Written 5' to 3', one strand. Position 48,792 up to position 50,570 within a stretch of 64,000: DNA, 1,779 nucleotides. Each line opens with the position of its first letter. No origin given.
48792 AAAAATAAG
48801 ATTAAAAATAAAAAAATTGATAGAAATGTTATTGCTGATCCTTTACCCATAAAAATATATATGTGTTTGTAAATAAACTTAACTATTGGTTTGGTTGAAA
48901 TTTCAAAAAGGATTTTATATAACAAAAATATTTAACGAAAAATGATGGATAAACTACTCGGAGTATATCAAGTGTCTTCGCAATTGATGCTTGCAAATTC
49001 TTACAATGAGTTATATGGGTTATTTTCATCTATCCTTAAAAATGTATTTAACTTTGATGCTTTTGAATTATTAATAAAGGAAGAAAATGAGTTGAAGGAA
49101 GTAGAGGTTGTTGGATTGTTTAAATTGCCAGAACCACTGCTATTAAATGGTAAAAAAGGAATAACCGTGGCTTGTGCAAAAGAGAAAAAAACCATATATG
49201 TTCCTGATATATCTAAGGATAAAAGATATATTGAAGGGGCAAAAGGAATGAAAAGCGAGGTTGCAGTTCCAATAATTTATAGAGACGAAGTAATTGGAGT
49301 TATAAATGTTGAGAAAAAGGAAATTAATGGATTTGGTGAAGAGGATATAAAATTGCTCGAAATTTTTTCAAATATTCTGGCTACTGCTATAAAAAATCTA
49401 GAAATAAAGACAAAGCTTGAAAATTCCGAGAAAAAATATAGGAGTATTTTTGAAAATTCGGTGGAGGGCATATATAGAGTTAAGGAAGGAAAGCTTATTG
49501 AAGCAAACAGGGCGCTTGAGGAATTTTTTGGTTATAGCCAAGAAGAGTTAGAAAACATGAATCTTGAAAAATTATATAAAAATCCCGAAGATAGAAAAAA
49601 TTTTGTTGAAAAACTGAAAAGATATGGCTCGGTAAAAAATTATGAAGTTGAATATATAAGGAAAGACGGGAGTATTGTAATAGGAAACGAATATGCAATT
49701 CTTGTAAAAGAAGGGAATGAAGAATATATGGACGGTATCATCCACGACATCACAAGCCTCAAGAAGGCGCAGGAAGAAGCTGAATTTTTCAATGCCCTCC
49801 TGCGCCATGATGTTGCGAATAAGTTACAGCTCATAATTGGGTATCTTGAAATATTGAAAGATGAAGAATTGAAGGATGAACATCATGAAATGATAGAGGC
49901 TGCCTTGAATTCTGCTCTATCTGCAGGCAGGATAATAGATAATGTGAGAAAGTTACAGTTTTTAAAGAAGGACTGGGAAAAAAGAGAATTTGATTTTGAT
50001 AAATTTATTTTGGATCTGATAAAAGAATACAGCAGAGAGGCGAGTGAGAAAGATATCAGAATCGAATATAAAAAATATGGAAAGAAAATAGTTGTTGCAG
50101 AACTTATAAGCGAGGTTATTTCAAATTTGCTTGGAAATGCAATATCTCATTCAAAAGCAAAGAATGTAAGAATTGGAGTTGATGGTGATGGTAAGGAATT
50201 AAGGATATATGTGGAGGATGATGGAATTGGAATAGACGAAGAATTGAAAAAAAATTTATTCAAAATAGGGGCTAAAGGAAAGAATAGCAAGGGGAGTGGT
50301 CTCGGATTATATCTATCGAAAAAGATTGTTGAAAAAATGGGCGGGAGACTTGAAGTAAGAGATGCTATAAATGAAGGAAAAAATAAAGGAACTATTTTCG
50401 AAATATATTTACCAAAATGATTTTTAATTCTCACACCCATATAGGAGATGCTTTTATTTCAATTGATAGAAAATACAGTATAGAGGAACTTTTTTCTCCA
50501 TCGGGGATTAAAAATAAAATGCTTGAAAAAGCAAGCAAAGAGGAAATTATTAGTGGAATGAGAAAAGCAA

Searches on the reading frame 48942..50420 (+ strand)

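Call 72: search_protein_families(library=pfam, proteins=[window:48942-50420:+], max_evalue=0.00001)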
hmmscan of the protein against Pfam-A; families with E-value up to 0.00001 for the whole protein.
window:48942-50420:+ (492 aa): 10 families
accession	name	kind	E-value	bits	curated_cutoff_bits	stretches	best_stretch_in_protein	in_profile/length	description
PF02518.31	HATPase_c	-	1.2e-23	84.1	26.4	1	387-491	4-108/111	Histidine kinase-, DNA gyrase B-, and HSP90-like ATPase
PF13426.13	PAS_9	-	5.3e-13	49.6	27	1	181-271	9-102/103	PAS domain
PF13185.12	GAF_2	-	2.2e-12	47.8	28.6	1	72-150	54-135/136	GAF domain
PF01590.32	GAF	-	1.2e-10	42.5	22.4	1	73-150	54-133/133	GAF domain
PF00989.32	PAS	-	4.6e-08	33.5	22.6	1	165-246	2-87/113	PAS fold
PF13188.13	PAS_8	-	1.2e-07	31.8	21.8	1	165-208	2-43/65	PAS domain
PF08447.18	PAS_3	-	4.7e-07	30.4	25.6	1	186-266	2-88/89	PAS fold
PF00512.31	HisKA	-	1.8e-06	28.3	26.9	1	283-338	5-60/66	His Kinase A (phospho-acceptor) domain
PF13589.12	HATPase_c_3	-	3.5e-06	27.5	25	0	390-450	4-64/137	Histidine kinase-, DNA gyrase B-, and HSP90-like ATPase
PF13492.12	GAF_3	-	4.1e-06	27.7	27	1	107-152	84-129/129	GAF domain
